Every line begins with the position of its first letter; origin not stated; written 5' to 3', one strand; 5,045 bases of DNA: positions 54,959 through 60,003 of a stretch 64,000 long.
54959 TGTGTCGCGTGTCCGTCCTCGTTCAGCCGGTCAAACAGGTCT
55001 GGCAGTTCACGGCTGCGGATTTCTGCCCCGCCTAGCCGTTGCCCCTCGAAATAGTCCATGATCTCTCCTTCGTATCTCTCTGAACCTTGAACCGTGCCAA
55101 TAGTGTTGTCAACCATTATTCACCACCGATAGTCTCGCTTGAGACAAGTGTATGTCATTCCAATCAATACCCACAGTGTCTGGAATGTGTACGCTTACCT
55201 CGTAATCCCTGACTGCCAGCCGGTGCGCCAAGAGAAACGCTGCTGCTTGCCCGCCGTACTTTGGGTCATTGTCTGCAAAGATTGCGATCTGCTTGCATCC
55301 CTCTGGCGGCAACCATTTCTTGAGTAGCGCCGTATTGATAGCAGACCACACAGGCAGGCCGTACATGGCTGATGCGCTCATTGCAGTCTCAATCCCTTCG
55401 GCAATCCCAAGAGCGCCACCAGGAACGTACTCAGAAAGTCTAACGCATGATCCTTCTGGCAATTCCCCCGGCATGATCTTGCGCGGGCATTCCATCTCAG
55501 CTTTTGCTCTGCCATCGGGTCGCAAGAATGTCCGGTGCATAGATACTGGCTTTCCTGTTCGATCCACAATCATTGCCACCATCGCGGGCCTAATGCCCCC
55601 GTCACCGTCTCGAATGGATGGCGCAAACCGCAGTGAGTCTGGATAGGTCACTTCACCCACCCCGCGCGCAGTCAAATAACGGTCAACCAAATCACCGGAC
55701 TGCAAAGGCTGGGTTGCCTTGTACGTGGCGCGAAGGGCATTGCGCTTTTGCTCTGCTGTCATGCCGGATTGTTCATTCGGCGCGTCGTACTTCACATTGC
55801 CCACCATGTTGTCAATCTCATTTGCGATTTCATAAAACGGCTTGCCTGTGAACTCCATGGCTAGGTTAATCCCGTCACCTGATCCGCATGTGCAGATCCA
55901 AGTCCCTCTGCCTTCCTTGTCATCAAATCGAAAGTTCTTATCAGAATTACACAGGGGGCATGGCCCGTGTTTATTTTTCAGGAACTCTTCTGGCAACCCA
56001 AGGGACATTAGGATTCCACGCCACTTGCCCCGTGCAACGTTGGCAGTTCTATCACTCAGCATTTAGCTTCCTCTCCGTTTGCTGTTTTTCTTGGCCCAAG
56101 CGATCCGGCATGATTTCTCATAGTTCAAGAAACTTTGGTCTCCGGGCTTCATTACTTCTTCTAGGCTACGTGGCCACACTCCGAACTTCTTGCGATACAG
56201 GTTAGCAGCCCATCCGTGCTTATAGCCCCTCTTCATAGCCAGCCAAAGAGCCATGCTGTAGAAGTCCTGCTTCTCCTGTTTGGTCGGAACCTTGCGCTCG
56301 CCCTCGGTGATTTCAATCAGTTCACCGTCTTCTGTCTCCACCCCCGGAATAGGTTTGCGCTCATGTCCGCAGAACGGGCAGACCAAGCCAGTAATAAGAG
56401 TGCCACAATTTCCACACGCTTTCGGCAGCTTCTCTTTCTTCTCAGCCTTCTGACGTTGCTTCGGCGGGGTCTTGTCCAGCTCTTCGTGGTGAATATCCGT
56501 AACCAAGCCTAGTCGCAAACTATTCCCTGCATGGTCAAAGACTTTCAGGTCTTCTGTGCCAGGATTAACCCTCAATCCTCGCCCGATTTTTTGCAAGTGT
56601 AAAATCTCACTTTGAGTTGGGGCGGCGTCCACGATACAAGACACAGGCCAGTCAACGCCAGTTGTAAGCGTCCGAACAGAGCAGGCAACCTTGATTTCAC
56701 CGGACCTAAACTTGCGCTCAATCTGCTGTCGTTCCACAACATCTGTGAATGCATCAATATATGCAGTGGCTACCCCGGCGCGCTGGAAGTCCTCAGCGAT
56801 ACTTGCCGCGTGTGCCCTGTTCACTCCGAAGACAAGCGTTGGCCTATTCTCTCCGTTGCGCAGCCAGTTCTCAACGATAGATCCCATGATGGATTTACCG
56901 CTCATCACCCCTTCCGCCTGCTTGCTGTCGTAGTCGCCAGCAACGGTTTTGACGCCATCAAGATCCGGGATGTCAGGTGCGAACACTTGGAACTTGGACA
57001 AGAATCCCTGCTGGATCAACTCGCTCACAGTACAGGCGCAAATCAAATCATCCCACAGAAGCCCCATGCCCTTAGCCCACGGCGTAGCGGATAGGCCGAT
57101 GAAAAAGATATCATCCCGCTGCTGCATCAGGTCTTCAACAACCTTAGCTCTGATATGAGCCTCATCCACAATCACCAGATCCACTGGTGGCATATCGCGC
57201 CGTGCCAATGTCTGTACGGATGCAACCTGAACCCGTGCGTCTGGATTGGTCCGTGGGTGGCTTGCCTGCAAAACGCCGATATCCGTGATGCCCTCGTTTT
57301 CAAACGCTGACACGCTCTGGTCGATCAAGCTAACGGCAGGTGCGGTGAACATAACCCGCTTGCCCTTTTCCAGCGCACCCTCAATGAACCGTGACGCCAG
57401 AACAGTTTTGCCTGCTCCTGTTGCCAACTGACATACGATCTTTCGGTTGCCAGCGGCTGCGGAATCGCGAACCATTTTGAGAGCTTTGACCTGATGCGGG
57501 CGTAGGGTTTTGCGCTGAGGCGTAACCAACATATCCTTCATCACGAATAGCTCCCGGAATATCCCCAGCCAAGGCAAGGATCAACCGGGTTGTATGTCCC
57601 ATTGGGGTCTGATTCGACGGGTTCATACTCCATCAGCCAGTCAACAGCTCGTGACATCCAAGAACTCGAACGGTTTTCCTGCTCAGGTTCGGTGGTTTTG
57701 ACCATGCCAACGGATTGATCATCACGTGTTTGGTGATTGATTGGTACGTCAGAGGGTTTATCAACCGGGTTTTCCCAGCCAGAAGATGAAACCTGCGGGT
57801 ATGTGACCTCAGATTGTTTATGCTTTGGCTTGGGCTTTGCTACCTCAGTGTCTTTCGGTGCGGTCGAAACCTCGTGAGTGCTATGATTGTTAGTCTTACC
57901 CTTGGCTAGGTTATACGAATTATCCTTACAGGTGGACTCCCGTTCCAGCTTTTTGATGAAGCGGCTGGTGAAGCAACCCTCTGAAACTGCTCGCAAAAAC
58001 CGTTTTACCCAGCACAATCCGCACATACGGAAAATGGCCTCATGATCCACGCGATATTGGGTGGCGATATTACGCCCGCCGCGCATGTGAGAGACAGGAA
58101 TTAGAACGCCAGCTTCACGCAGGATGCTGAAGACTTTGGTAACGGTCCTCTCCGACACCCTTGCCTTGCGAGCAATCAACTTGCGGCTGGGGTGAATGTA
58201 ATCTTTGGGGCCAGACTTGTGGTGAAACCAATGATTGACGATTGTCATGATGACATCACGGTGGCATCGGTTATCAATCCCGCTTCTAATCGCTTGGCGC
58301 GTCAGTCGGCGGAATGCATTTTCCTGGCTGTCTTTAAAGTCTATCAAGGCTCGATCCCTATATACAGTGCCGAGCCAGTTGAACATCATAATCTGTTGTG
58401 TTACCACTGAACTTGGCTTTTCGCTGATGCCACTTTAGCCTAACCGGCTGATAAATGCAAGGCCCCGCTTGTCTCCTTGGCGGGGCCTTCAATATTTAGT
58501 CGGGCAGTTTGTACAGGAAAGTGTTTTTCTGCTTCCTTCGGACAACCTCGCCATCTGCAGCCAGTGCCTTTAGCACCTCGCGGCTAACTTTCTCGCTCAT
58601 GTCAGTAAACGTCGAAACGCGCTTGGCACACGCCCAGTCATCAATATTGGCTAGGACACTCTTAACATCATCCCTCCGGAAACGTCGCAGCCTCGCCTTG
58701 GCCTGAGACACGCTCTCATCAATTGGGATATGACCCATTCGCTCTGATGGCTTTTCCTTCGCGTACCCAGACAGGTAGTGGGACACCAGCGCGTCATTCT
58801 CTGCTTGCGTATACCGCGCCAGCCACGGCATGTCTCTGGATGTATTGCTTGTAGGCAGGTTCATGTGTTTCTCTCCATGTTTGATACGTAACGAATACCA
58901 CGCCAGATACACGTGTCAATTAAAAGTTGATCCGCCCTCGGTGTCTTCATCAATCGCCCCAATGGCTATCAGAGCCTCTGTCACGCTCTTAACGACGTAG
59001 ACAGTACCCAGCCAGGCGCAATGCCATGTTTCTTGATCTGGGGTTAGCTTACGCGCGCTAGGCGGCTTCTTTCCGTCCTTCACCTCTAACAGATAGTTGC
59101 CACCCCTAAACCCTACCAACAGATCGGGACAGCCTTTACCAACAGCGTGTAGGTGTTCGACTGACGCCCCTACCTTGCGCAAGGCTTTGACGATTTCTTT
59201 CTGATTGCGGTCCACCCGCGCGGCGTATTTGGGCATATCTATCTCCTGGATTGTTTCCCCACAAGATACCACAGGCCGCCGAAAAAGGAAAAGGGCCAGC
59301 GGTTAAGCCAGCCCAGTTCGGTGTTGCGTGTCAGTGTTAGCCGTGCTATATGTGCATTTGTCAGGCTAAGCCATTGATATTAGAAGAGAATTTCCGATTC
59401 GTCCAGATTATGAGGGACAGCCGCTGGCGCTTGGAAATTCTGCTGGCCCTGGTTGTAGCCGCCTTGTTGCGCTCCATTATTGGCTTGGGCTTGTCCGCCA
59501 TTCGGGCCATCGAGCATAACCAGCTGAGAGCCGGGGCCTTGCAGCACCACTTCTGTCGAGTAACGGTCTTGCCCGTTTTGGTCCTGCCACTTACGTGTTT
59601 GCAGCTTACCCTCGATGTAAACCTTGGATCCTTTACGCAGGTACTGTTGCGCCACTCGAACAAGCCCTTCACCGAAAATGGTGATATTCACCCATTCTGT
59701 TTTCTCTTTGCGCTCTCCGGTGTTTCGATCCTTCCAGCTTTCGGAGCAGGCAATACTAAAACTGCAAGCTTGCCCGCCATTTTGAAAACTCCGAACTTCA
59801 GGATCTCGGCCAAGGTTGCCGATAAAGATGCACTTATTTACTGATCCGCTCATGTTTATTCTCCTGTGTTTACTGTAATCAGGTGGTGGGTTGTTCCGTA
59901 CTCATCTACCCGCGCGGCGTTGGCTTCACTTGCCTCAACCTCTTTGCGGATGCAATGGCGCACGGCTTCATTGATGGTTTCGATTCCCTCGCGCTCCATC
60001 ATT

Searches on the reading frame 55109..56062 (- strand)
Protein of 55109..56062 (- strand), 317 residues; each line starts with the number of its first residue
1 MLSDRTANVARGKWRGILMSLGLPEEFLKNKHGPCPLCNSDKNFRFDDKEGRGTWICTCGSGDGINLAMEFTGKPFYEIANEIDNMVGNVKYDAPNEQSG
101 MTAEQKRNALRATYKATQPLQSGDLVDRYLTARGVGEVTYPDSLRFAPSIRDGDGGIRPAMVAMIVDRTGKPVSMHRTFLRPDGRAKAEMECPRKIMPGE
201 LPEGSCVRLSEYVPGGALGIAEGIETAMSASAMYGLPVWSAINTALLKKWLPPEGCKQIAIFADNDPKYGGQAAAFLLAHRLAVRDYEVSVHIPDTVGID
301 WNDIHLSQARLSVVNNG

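Call 24: search_protein_families(library=pfam, max_evalue=0.01, proteins=[window:55109-56062:-])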
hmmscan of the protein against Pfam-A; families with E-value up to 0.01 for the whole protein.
window:55109-56062:- (317 aa): 3 families
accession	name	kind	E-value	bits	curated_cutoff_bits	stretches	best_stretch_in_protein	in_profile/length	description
PF23639.1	DUF7146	-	9.6e-24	84.2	27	1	105-208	2-104/105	Domain of unknown function (DUF7146)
PF13362.12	Toprim_3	-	1.2e-17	64.6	27.2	1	218-308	2-92/95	Toprim domain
PF08273.17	Zn_Ribbon_Prim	-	1.1e-13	51.6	23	1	30-65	1-37/37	Zinc-binding domain of primase-helicase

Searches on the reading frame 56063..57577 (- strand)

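Call 24: search_protein_families(library=pfam, max_evalue=0.01, proteins=[window:56063-57577:-])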
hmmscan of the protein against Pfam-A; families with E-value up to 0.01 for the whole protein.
window:56063-57577:- (504 aa): 5 families
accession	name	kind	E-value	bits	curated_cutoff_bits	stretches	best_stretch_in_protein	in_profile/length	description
PF04851.21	ResIII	-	3.3e-19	69.8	22.5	1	23-166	2-162/164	Type III restriction enzyme, res subunit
PF00271.37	Helicase_C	-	7.8e-10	39.4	23.5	1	236-337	7-109/110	Helicase conserved C-terminal domain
PF00270.35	DEAD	-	1.2e-08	35.3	26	1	27-166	2-160/167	DEAD/DEAH box helicase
PF05127.21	NAT10_TcmA_helicase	-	0.00012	22.5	22.7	1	54-159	7-118/176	RNA cytidine acetyltransferase NAT10/TcmA, helicase domain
PF13604.12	AAA_30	-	0.0037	17.5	27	0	34-141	8-98/191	AAA domain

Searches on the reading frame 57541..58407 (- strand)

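Call 24: search_protein_families(library=pfam, max_evalue=0.01, proteins=[window:57541-58407:-])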
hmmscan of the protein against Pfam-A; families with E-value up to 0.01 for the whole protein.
window:57541-58407:- (288 aa): 0 families

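Call 116: search_protein_families(library=phrogs, max_evalue=0.001, proteins=[window:57541-58407:-])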
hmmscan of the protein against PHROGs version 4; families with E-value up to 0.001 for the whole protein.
window:57541-58407:- (288 aa): 4 families
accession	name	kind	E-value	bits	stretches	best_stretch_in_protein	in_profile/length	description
phrog_391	-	DNA, RNA and nucleotide metabolism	7.9e-07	30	0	69-122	34-90/298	replication initiation O-like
phrog_1456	-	DNA, RNA and nucleotide metabolism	6e-05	23.2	1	28-222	9-183/365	DNA binding protein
phrog_270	-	DNA, RNA and nucleotide metabolism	0.00013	22.4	1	66-123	63-118/383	replication initiation protein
phrog_8102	-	DNA, RNA and nucleotide metabolism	0.00087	19.5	0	60-120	47-107/337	replication initiation protein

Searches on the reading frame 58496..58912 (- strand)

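Call 24: search_protein_families(library=pfam, max_evalue=0.01, proteins=[window:58496-58912:-])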
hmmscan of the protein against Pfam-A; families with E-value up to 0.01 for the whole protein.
window:58496-58912:- (138 aa): 1 family
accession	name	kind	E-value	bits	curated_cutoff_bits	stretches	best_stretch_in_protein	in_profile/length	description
PF24033.1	DUF7342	-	0.0058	17.1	31.6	1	79-135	3-59/150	Family of unknown function (DUF7342)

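Call 116: search_protein_families(library=phrogs, max_evalue=0.001, proteins=[window:58496-58912:-])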
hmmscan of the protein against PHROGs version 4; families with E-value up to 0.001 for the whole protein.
window:58496-58912:- (138 aa): 0 families

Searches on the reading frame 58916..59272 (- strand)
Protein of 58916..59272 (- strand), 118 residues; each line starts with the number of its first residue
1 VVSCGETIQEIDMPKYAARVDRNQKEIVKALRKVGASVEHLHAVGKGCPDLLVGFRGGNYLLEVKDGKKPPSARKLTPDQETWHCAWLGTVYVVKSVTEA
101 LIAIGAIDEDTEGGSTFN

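Call 24: search_protein_families(library=pfam, max_evalue=0.01, proteins=[window:58916-59272:-])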
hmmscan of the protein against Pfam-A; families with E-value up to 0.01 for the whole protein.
window:58916-59272:- (118 aa): 0 families

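Call 116: search_protein_families(library=phrogs, max_evalue=0.001, proteins=[window:58916-59272:-])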
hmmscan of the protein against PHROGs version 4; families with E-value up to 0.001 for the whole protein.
window:58916-59272:- (118 aa): 2 families
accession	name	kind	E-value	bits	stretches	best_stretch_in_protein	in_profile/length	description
phrog_93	-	DNA, RNA and nucleotide metabolism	3.1e-11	43.6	1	24-108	358-442/613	endonuclease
phrog_5702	-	DNA, RNA and nucleotide metabolism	1.7e-06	28.9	1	46-104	5-63/70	Holliday junction resolvase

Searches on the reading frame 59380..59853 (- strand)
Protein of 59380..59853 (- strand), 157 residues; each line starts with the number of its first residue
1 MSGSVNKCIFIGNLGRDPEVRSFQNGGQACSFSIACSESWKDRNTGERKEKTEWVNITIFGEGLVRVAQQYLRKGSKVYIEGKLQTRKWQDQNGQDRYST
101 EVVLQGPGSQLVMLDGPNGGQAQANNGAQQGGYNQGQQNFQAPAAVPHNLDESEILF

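Call 24: search_protein_families(library=pfam, max_evalue=0.01, proteins=[window:59380-59853:-])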
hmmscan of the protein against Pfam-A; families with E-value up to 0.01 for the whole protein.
window:59380-59853:- (157 aa): 2 families
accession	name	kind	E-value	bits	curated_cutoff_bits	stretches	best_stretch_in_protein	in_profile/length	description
PF00436.31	SSB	-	2.3e-36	124.4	26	1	5-105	1-99/104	Single-strand binding protein family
PF24325.1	DUF7495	-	0.009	16.7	27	0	24-103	24-105/109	Domain of unknown function (DUF7495)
